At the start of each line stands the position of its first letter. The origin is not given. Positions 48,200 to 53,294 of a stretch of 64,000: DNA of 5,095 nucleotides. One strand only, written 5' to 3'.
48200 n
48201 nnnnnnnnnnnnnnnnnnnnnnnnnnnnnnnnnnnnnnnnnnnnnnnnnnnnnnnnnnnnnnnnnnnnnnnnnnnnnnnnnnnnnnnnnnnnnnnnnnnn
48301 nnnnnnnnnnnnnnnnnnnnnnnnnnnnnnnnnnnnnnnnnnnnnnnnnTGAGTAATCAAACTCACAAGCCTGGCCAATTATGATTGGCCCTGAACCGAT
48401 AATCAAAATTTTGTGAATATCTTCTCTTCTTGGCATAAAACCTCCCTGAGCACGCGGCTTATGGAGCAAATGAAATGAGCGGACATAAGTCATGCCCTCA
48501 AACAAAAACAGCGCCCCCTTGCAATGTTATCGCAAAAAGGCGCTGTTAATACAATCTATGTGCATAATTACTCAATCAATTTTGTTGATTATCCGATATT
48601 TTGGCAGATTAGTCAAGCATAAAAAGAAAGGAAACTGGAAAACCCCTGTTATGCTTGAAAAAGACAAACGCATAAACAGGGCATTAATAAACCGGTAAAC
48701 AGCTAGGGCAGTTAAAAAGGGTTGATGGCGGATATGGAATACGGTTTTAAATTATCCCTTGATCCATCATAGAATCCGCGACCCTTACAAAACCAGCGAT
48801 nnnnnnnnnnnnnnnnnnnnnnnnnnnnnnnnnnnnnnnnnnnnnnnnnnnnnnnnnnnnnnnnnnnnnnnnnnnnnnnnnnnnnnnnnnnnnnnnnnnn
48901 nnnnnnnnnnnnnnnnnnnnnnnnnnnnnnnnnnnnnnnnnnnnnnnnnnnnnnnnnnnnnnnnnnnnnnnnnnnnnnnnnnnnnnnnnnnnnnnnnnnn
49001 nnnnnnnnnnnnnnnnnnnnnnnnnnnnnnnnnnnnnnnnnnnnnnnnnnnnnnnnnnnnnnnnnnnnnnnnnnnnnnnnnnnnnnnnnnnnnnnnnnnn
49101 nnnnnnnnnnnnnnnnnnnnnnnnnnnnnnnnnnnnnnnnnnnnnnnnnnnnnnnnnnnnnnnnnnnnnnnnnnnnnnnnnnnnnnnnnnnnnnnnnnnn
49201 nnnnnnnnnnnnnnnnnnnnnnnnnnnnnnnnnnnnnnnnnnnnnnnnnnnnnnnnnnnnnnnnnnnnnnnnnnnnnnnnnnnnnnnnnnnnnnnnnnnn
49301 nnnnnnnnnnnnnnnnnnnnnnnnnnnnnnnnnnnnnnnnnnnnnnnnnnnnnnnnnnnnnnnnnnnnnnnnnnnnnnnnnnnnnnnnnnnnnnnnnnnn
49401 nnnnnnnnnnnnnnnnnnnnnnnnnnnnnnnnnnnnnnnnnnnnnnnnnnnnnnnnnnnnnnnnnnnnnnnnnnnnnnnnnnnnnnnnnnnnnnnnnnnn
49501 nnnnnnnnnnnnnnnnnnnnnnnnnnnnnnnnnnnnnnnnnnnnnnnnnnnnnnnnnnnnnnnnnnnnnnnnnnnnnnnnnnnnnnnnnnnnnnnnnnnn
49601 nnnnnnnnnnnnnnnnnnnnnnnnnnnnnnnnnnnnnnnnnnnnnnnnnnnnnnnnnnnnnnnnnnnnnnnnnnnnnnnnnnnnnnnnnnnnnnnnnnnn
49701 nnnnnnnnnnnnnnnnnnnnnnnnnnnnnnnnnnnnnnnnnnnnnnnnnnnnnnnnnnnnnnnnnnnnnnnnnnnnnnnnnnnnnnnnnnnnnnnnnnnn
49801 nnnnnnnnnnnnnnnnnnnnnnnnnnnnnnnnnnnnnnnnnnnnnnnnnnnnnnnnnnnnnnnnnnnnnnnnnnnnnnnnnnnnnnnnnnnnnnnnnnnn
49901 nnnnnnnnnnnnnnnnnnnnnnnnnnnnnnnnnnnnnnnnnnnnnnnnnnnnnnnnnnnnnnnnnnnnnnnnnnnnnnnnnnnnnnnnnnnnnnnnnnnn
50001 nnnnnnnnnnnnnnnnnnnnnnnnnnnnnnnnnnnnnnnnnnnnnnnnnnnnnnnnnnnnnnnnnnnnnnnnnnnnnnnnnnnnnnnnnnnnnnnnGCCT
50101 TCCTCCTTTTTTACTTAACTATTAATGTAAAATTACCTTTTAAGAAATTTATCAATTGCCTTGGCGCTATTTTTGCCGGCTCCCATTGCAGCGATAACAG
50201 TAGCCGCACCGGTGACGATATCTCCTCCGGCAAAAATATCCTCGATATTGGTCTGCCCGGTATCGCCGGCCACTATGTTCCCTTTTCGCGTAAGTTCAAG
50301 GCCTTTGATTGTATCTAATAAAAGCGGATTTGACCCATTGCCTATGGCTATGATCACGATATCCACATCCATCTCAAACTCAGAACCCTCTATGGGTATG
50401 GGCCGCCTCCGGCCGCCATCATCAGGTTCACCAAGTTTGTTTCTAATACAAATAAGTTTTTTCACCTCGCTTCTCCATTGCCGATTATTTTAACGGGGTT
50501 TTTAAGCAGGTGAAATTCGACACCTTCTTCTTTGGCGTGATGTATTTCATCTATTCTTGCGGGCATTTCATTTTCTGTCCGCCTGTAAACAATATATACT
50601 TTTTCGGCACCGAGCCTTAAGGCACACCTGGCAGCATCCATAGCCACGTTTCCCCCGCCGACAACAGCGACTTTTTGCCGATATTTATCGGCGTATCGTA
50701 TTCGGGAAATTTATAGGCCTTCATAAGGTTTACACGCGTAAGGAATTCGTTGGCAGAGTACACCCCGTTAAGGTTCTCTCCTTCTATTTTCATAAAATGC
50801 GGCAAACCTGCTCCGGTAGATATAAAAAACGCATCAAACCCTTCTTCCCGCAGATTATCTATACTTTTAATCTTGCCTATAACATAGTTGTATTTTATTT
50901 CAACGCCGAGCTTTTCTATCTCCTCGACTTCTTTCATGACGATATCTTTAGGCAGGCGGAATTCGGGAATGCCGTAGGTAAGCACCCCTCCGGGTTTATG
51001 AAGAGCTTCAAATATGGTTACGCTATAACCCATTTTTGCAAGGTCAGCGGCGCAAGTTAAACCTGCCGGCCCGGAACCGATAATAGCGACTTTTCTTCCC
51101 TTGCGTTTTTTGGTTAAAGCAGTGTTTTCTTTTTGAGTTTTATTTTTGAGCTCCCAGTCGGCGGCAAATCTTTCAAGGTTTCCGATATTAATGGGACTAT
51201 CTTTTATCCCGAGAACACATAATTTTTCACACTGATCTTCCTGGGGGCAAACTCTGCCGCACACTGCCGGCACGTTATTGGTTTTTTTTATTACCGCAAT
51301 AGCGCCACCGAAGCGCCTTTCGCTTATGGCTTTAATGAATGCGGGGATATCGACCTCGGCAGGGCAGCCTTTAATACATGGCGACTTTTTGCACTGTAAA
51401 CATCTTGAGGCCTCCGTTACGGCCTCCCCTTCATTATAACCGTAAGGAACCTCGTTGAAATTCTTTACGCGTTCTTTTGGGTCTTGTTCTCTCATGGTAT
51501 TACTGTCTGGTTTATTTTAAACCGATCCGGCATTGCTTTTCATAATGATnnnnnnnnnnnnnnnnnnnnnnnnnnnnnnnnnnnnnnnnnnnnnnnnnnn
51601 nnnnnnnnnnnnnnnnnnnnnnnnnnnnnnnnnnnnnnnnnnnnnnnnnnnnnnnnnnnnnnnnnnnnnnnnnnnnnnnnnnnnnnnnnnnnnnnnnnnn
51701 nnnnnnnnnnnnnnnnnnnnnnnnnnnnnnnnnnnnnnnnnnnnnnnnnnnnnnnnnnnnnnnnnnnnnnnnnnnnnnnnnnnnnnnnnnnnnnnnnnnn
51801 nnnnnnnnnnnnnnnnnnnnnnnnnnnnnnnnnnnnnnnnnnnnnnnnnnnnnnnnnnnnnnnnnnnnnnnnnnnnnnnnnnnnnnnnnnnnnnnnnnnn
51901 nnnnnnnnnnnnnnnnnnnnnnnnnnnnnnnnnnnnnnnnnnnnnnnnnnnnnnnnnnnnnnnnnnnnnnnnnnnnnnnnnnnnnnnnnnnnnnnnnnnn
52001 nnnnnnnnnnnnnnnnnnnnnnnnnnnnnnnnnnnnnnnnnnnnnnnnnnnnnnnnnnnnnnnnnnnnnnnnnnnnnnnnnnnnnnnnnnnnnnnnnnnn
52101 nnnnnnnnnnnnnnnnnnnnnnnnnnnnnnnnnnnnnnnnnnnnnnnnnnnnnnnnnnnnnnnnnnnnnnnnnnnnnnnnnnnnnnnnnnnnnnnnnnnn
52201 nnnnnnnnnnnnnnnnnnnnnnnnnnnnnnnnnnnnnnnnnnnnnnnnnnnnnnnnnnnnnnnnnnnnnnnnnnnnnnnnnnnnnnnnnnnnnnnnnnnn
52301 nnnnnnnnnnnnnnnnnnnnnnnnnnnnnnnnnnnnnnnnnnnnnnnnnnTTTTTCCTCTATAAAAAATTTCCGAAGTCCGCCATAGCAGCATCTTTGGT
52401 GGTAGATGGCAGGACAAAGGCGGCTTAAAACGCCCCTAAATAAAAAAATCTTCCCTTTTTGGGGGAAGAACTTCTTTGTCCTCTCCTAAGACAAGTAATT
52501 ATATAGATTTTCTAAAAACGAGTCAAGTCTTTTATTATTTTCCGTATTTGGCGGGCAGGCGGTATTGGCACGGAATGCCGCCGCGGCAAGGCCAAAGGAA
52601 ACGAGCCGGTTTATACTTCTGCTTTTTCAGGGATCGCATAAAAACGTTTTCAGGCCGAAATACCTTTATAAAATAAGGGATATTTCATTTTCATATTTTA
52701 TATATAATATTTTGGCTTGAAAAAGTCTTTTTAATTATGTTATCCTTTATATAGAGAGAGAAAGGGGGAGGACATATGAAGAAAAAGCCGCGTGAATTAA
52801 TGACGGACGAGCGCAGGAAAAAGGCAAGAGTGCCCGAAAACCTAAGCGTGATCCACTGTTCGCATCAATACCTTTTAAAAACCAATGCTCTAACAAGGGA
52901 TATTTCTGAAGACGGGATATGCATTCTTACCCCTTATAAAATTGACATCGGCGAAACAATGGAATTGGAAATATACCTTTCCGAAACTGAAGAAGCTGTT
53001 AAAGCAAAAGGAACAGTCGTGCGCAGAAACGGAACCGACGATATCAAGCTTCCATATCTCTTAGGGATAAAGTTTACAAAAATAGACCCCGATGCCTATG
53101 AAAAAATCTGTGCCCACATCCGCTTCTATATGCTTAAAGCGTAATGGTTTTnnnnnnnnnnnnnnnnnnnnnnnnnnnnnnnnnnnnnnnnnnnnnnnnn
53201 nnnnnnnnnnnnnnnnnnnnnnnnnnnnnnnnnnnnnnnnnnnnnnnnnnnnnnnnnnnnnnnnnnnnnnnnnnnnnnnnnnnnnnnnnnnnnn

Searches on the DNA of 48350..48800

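Call 23: search_rna_families(source=window, start=48350, end=48800, threshold=evalue, max_evalue=10)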
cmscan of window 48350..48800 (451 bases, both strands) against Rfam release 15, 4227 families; matches with E-value up to 10: 3.
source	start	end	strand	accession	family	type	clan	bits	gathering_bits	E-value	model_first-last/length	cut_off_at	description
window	48505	48590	-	RF01261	snR82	Gene; snRNA; snoRNA; HACA-box;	CL00040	15.6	60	0.31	1-270/270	no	Small nucleolar RNA snR82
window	48686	48724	+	RF01098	RF_site9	Cis-reg; frameshift_element;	-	14.9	70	6.2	1-50/50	no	Gag/pro ribosomal frameshift site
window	48563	48690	-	RF02365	Yfr17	Gene; sRNA;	-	13.4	50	6.6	1-264/264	no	Cyanobacterial functional RNA 17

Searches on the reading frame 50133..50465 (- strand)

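Call 78: search_protein_families(library=pfam, proteins=[window:50133-50465:-], max_evalue=0.001)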
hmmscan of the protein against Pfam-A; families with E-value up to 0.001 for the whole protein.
window:50133-50465:- (110 aa): 1 family
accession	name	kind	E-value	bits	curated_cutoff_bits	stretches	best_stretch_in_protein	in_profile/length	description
PF07992.20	Pyr_redox_2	-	1.7e-11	44.5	26.1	1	27-97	221-291/291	Pyridine nucleotide-disulphide oxidoreductase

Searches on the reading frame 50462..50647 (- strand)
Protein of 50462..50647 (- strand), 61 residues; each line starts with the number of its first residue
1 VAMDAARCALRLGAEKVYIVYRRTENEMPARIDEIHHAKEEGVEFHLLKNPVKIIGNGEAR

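Call 78: search_protein_families(library=pfam, proteins=[window:50462-50647:-], max_evalue=0.001)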
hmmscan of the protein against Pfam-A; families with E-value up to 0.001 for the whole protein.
window:50462-50647:- (61 aa): 1 family
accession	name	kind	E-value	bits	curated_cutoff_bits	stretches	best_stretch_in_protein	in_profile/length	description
PF07992.20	Pyr_redox_2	-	0.00031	20.7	26.1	1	2-59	154-214/291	Pyridine nucleotide-disulphide oxidoreductase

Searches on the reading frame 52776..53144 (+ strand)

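Call 54: search_protein_families(library=pfam, proteins=[window:52776-53144:+], max_evalue=0.001)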
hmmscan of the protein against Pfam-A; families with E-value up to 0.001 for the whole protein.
window:52776-53144:+ (122 aa): 1 family
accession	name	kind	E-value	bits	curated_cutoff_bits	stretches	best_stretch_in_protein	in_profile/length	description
PF07238.19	PilZ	-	1.5e-13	51.3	22.5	1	12-113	1-98/102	PilZ domain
